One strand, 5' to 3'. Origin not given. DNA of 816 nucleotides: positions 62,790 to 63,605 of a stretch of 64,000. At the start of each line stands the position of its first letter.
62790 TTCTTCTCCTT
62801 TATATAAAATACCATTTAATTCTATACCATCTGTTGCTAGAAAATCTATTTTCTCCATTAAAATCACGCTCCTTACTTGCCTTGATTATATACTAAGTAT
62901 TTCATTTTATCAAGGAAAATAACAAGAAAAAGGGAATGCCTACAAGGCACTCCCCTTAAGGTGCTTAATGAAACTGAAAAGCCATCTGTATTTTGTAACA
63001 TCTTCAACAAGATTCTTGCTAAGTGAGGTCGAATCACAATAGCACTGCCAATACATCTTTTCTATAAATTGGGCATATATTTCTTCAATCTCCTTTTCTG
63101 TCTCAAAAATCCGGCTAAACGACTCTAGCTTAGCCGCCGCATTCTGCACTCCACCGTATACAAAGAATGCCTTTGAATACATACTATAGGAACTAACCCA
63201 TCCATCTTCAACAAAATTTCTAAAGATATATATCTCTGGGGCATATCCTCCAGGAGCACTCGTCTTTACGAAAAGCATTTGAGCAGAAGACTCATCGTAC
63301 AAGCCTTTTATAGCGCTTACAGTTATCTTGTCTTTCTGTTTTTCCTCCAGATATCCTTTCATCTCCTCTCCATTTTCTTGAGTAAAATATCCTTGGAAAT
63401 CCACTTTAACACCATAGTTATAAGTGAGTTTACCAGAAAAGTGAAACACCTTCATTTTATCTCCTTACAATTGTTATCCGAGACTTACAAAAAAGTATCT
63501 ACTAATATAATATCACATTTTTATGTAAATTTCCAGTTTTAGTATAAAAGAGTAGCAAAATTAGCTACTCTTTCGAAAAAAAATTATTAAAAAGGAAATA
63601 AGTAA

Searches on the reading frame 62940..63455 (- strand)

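Call 90: search_protein_families(library=pfam, proteins=[window:62940-63455:-], max_evalue=0.1)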
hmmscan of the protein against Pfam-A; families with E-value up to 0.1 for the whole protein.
window:62940-63455:- (171 aa): 1 family
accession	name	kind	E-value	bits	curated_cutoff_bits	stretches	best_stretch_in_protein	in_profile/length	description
PF17839.6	CNP_C_terminal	-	0.028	15.5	27.8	1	88-159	17-85/108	C-terminal domain of cyclic nucleotide phosphodiesterase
